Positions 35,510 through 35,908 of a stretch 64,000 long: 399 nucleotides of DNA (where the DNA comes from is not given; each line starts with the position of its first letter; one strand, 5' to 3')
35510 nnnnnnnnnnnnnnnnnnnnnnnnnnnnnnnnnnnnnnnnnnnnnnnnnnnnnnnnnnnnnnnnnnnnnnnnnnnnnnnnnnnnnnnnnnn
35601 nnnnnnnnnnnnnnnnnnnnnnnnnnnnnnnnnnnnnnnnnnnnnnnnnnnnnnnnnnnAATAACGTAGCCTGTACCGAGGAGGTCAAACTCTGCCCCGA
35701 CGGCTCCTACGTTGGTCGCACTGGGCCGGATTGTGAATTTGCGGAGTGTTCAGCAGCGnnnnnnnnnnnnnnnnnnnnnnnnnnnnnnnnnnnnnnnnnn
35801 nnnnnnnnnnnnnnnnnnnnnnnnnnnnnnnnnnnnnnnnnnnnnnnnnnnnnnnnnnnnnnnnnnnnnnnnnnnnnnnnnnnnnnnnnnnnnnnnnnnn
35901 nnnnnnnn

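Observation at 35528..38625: Tandem paralogous secreted proteins sharing a cysteine-rich module after a pilin-like N-terminus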

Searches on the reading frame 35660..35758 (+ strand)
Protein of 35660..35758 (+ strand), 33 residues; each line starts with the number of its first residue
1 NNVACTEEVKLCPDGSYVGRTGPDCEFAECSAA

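Call 31: search_protein_representatives(alignment_id=A4)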
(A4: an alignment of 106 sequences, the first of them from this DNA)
Query: 106 sequences, 33 profile positions. Proteins with E-value up to 0.001 (for the whole library): 9648; up to 1e-10: 6505; up to 1e-30: 185. The best 150 are listed.
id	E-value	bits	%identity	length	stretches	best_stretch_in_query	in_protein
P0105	8.7e-135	454.1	-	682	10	1-32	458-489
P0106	1.2e-94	325.7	-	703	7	4-32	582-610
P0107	9.9e-90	310.0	-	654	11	2-32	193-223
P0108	2.8e-85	295.7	-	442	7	2-32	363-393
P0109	5.1e-82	285.3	-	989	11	3-31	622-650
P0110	2.2e-81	283.2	-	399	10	2-32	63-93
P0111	3.4e-80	279.5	-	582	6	3-32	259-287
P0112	7.6e-74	259.2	-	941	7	2-32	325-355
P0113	6.7e-68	240.1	-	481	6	3-32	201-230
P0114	6.7e-65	230.5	-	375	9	3-32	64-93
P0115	3.9e-64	228.1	-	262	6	3-31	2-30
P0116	3.8e-63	224.9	-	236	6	2-32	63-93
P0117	2.3e-62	222.4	-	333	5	2-32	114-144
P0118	2.5e-62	222.3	-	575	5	2-32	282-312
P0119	2.0e-61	219.4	-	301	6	2-32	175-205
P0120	3.8e-60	215.3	-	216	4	2-31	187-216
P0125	5.8e-57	205.1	-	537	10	2-32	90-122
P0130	2.3e-53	193.6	-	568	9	5-31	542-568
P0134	3.8e-50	183.3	-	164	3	3-32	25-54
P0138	2.2e-49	180.9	-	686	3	2-32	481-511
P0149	1.7e-45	168.5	-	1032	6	2-32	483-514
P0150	3.8e-45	167.4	-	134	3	2-32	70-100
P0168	9.6e-41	153.3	-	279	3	2-31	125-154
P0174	1.4e-39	149.5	-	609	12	3-32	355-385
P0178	6.2e-38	144.3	-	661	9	4-32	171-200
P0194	1.2e-35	137.0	-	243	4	1-31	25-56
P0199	7.1e-35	134.5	-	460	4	3-32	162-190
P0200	7.4e-35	134.4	-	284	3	2-32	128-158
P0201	7.7e-35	134.4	-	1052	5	2-32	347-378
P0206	4.2e-34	132.0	-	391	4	2-32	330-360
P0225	7.1e-33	128.1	-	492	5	3-32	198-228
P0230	9.6e-33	127.7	-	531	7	2-31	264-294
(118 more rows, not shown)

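Call 34: search_protein_families(library=pfam, proteins=[P0105, P0107, P0110, P0115, P0120, P0134, P0150, P0106, P0108, P0109], max_evalue=0.1)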
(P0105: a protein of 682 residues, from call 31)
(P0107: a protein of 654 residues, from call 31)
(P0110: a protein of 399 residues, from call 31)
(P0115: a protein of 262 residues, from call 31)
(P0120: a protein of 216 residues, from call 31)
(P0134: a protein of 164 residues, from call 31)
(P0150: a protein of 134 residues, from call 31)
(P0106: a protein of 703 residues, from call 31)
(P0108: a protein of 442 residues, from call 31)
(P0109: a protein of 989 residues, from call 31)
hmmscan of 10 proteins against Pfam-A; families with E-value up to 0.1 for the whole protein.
P0105 (682 aa): 0 families

P0107 (654 aa): 0 families

P0110 (399 aa): 0 families

P0115 (262 aa): 0 families

P0120 (216 aa): 1 family
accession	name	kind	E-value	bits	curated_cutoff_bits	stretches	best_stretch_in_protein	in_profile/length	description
PF23333.1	VWC2L_1st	-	0.0033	17.7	27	1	62-93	9-40/40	VWC2L-like, N-terminal domain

P0134 (164 aa): 1 family
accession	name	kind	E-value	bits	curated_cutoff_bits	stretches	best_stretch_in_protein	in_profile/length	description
PF18044.7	zf-CCCH_4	-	0.053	13.7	24.6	0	44-50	14-20/22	CCCH-type zinc finger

P0150 (134 aa): 0 families

P0106 (703 aa): 0 families

P0108 (442 aa): 2 families
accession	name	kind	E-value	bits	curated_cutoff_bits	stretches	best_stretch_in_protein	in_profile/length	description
PF14448.11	Nuc_N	-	0.0013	19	25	0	309-323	12-25/58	Nuclease N terminal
PF06462.18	Hyd_WA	-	0.014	15.6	21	0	403-414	5-16/30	Propeller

P0109 (989 aa): 0 families

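Call 35: search_solved_structures(query=A4, max_evalue=10, show_alignments=3)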
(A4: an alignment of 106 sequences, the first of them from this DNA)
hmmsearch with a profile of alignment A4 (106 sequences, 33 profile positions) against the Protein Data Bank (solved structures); distinct sequences matched with E-value up to 10: 2.
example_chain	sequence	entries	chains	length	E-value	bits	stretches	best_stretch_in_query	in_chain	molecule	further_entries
9c79_H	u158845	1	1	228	0.25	14.3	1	3-17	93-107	Monoclonal antibody MAD21-101 Fab Heavy Chain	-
1vmo_A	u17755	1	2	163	0.67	13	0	3-23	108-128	VITELLINE MEMBRANE OUTER LAYER PROTEIN I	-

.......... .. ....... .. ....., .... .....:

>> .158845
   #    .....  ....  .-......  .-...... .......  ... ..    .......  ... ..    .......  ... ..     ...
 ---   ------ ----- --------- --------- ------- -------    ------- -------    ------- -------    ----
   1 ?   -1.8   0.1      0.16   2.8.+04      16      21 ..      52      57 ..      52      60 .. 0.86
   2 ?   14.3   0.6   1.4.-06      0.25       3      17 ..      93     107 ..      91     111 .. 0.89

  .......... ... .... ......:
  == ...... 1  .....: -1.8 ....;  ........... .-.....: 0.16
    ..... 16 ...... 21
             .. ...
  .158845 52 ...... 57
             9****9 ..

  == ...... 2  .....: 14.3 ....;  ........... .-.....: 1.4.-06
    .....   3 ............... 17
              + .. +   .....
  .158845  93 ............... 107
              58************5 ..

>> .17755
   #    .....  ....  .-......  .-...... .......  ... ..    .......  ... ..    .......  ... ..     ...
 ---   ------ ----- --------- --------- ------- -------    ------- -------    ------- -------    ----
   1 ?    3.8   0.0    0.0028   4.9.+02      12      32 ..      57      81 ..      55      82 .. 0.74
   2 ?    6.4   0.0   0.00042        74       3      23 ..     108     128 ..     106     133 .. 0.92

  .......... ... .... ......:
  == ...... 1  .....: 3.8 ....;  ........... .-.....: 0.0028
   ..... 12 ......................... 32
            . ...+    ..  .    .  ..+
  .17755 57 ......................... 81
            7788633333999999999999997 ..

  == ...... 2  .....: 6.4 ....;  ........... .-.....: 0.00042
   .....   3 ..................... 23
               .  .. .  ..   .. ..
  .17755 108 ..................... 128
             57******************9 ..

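Call 55: predict_structure(alignment_id=A4)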
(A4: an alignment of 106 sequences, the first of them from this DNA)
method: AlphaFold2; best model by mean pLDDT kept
length: 33 residues; sequences in the alignment: 106
mean_pLDDT: 89.8   pTM: 0.50
mean pLDDT of the five models: 89.8, 88.6, 87.9, 87.0, 69.5
residues with pLDDT >= 90: 24; 70-90: 7; 50-70: 2; < 50: 0
segments of 3 or more residues with pLDDT < 50: none
pLDDT, mean of each block of 10 residues (from residue 1): 87 95 93 73
secondary structure, 60 per line:
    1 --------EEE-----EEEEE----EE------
elements in order: E9-11 E17-21

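Call 58: find_related_loci(query=A4, collection=genome_contigs, flank=4000)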
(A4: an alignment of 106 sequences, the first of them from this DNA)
Query A4 (33 aa) in genome_contigs; peptide patterns used: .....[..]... (x = any residue, [..] = any of these).
600 stretches matched a pattern (row limit reached: there are more); 594 encode a relative of the query (tblastn E <= 1e-3); the best 80 are kept; 80 distinct loci.
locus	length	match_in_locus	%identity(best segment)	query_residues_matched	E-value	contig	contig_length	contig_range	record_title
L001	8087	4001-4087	86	3-31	3e-16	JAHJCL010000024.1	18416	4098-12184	MAG: Patescibacteria group bacterium isolate Modern_marine.mb.304 Modern_marine.mb.304_k141_1518572, whole genome shotgu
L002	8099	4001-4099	79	1-33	2e-16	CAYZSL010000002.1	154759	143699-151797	MAG TPA_asm: uncultured Candidatus Saccharibacteria bacterium isolate SRP178699_co1_142 genome assembly, contig: NODE_28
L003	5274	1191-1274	86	3-30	4e-16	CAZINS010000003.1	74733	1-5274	MAG TPA_asm: uncultured Gammaproteobacteria bacterium isolate binchicken_co22_135 genome assembly, contig: NODE_378_leng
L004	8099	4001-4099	76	1-33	5e-16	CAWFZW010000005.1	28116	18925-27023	MAG: Candidatus Nealsonbacteria bacterium isolate MFD04408.bin.2.132 genome assembly, contig: contig_80447, whole genome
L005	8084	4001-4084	86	3-30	1e-15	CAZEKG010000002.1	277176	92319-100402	MAG TPA_asm: uncultured Gammaproteobacteria bacterium isolate SRP170004_co1_594 genome assembly, contig: NODE_37_length_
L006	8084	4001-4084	89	3-30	2e-15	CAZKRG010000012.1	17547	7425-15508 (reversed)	MAG TPA_asm: uncultured Candidatus Saccharibacteria bacterium isolate SRP093762_co1_1 genome assembly, contig: NODE_1951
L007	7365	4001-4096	78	1-32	2e-15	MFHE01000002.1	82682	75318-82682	MAG: Candidatus Giovannonibacteria bacterium RIFCSPHIGHO2_01_FULL_45_24 rifcsphigho2_01_scaffold_1049, whole genome shot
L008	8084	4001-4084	79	5-32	4e-15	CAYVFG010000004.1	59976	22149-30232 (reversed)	MAG TPA_asm: uncultured Candidatus Saccharibacteria bacterium isolate SRP193066_co1_226 genome assembly, contig: NODE_57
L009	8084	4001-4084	82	3-30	7e-15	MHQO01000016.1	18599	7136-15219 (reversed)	MAG: Candidatus Sungbacteria bacterium RIFCSPLOWO2_01_FULL_47_10 rifcsplowo2_01_scaffold_15855, whole genome shotgun seq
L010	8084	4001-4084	86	3-30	7e-15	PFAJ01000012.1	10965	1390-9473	MAG: Candidatus Doudnabacteria bacterium CG10_big_fil_rev_8_21_14_0_10_41_10 CG10_8_21_14_0.10_scaffold_23348_c, whole g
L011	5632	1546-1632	79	4-32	9e-15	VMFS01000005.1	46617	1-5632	MAG: Parcubacteria group bacterium Gr01-1014_30 G01um101430_scaffold_234, whole genome shotgun sequence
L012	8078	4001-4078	85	5-30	1e-14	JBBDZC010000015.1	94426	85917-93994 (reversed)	MAG: Candidatus Andersenbacteria bacterium isolate LejiaD_51_235 Lejia_D_465_length_94426_cov_149, whole genome shotgun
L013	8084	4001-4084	82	3-30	1e-14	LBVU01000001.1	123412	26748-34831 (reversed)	MAG: Candidatus Woesebacteria bacterium GW2011_GWB1_39_10 UT17_C0001, whole genome shotgun sequence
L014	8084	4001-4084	82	3-30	1e-14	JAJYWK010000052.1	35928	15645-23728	MAG: bacterium isolate FK3.bin112 NODE_2207_length_35928_cov_2.301053, whole genome shotgun sequence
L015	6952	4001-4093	74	1-31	1e-14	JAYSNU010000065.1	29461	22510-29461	MAG: Candidatus Nomurabacteria bacterium isolate GFS_10948 GFS_10948_64, whole genome shotgun sequence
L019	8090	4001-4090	77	1-30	2e-14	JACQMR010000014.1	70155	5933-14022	MAG: Candidatus Wildermuthbacteria bacterium isolate NC_groundwater_1234_Ag_S-0.1um_49_67 S_p1_S3_coassembly_k141_214103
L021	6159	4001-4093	74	3-33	3e-14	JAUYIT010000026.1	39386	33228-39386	MAG: Candidatus Komeilibacteria bacterium isolate C24_metabat.bin.105 C24_k141_74607, whole genome shotgun sequence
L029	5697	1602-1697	69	2-33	7e-14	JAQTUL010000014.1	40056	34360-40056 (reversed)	MAG: Candidatus Colwellbacteria bacterium isolate STB_63 NODE_2070_length_40056_cov_14.667835_Sandtown_B, whole genome s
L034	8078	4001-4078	77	5-30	1e-13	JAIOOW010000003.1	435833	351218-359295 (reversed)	MAG: Candidatus Andersenbacteria bacterium isolate LakeFargette_0920_ALND_MAG_45_23 LacPavin_0920_ALND_scaffold_352731,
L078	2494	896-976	81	4-30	4e-13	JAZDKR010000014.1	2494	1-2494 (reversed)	MAG: Elusimicrobiota bacterium isolate MEGAHIT-group-0.545 k141_3361294, whole genome shotgun sequence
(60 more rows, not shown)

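Call 60: fold_search(model_id=the predicted structure, library=pdb)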
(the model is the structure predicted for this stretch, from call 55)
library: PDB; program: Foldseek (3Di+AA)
matches with E <= 10: 21; with E <= 0.001: 0
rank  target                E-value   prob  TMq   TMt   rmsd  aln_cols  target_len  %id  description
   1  3nja_C                4.6e+00  0.04  0.30  0.11   9.4        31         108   13  The crystal structure of the PAS domain of a GGDEF family protein from Chromobacterium violaceum ATCC 12472. (released 2010-08-18)
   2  9gxi_A                6.1e+00  0.08  0.41  0.04   4.6        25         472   16  Subtomogram average of fascin-actin complex (released 2025-06-11)
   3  3bid_B                6.1e+00  0.05  0.34  0.25   3.7        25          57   20  Crystal structure of the NMB1088 protein from Neisseria meningitidis. Northeast Structural Genomics Consortium target  (released 2007-12-18)
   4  4gov_B                6.5e+00  0.08  0.42  0.04   4.7        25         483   20  The crystal structure of human fascin 1 S39D mutant (released 2012-11-28)
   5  3nja_B                7.0e+00  0.03  0.31  0.11   9.4        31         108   13  The crystal structure of the PAS domain of a GGDEF family protein from Chromobacterium violaceum ATCC 12472. (released 2010-08-18)
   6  3ol0_A                7.5e+00  0.02  0.25  0.24   5.4        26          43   19  Crystal structure of Monofoil-4P homo-trimer: de novo designed monomer trefoil-fold sub-domain which forms homo-trimer (released 2010-12-22)
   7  3oad_A                8.0e+00  0.05  0.35  0.09   3.8        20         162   20  Design and optimization of new piperidines as renin inhibitors (released 2010-11-03)
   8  9g5d_G                8.0e+00  0.03  0.35  0.05   6.0        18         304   22  Assembly intermediate of human mitochondrial ribosome small subunit (State C) (released 2025-04-23)
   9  9evs_1V               8.6e+00  0.06  0.42  0.12   5.0        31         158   22  Structure of the flowering plant mitoribosome with P-site tRNA (released 2025-09-03)
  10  8fgh_A                8.6e+00  0.06  0.38  0.04   5.5        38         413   18  Structure of human neuronal nitric oxide synthase R354A/G357D mutant heme domain in complex with 6-(5-(2-(dimethylamin (released 2023-10-11)
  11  6lsr_F                8.6e+00  0.02  0.32  0.12   9.1        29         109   14  Cryo-EM structure of a pre-60S ribosomal subunit - state B (released 2020-08-26)
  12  7qgg_h                8.6e+00  0.01  0.31  0.12  15.9        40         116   12  Neuronal RNA granules are ribosome complexes stalled at the pre-translocation state (released 2022-10-26)
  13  4oc6_A                9.2e+00  0.06  0.35  0.14   3.7        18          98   28  Structure of Cathepsin D with inhibitor 2-bromo-N-[(2S,3S)-4-{[2-(2,4-dichlorophenyl)ethyl][3-(1,3-dioxo-1,3-dihydro-2 (released 2014-08-13)
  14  4jsg_A                9.2e+00  0.04  0.36  0.04   5.4        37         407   19  Structure of rat neuronal nitric oxide synthase heme domain in complex with 6-((3-(3-aminopropoxy)phenoxy)methyl)-4-me (released 2013-08-07)
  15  3ol0_B                9.2e+00  0.03  0.32  0.27   8.2        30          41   23  Crystal structure of Monofoil-4P homo-trimer: de novo designed monomer trefoil-fold sub-domain which forms homo-trimer (released 2010-12-22)
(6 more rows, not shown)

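Call 61: list_cluster_members(proteins=[P0105, P0106, P0107, P0108, P0109, P0110, P0111, P0112, P0115, P0120])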
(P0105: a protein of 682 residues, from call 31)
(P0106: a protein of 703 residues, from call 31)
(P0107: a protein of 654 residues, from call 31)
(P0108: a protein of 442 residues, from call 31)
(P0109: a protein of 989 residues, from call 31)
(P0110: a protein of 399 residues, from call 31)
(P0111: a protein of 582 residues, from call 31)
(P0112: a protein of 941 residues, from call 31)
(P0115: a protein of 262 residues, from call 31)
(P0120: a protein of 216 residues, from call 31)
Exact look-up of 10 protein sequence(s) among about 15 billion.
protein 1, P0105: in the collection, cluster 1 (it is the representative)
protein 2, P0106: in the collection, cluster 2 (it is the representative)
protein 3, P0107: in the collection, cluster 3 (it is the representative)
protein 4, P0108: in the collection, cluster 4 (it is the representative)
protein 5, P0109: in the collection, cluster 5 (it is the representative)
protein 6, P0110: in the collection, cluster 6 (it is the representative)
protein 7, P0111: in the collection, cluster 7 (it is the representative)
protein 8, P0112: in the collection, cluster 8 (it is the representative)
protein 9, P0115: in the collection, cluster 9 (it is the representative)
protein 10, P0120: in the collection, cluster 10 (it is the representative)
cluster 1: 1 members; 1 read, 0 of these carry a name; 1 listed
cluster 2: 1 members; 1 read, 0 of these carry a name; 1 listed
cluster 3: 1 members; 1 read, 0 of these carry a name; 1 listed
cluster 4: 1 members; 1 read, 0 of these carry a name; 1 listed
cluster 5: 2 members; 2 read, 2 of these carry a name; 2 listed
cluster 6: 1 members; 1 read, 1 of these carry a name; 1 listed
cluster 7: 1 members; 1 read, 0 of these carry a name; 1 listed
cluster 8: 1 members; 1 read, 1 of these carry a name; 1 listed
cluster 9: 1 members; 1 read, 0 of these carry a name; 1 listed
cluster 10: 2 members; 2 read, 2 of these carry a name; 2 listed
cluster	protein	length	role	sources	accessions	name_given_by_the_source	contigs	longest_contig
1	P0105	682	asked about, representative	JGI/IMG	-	-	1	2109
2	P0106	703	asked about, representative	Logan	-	-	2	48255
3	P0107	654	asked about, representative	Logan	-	-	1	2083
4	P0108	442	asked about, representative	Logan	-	-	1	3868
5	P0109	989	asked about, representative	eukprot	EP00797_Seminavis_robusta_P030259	Sro628_g178050.1 receptor-like protein kinase (990) ;mRNA; r:24176-27788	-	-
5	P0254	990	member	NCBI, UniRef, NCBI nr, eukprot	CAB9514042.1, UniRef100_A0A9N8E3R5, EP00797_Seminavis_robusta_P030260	expressed unknown protein [Seminavis robusta] | Uncharacterized protein n=1 Tax=Seminavis robusta TaxID=568900 RepID=A0A9N8E3R5_9STRA | Sro628_g178050.2 (991) ;mRNA; r:24176-27788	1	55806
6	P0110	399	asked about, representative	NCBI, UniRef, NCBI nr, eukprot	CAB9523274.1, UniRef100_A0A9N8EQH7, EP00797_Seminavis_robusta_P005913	chitinase [Seminavis robusta] | Chitinase n=1 Tax=Seminavis robusta TaxID=568900 RepID=A0A9N8EQH7_9STRA | Sro1398_g269230.1 chitinase (400) ;mRNA; r:4904-6103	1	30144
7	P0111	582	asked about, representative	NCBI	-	-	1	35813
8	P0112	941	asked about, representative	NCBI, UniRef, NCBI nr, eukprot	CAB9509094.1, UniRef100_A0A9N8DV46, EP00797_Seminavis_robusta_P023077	PKD [Seminavis robusta] | PKD n=1 Tax=Seminavis robusta TaxID=568900 RepID=A0A9N8DV46_9STRA | Sro375_g129380.1 PKD (942) ;mRNA; r:12076-15149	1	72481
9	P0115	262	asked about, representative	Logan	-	-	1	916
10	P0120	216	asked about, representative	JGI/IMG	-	hypothetical protein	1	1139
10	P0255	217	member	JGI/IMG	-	hypothetical protein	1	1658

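Call 80: search_protein_families(library=pfam, alignment_id=A10, max_evalue=0.0001)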
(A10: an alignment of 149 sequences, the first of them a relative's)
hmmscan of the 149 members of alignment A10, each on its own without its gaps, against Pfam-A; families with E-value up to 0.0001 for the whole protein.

A. member 1, P0105 (682 aa): 0 families

B. families by the number of members that match (of 149 scanned): 19 families
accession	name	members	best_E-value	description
PF00050.26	Kazal_1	3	4.1e-20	Kazal-type serine protease inhibitor domain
PF01471.23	PG_binding_1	3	2.4e-18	Putative peptidoglycan binding domain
PF05375.19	Pacifastin_I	3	3.4e-06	Pacifastin inhibitor (LCMII)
PF00014.29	Kunitz_BPTI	2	3.8e-50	Kunitz/Bovine pancreatic trypsin inhibitor domain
PF03891.20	DUF333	2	2.2e-22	Domain of unknown function (DUF333)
PF02822.19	Antistasin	2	3e-18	Antistasin family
PF07648.20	Kazal_2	2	2.7e-16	Kazal-type serine protease inhibitor domain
PF18911.6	PKD_4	2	3.7e-14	PKD domain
PF10648.15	Gmad2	2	3.7e-12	Immunoglobulin-like domain of bacterial spore germination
PF00652.28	Ricin_B_lectin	2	3.8e-10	Ricin-type beta-trefoil lectin domain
PF04402.19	SIMPL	1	1.3e-19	Protein of unknown function (DUF541)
PF03724.22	META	1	1.5e-15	META domain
PF00801.26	PKD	1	9.1e-13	PKD domain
PF18915.5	DUF5667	1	1.7e-08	Domain of unknown function (DUF5667)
PF01833.30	TIG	1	1.9e-07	IPT/TIG domain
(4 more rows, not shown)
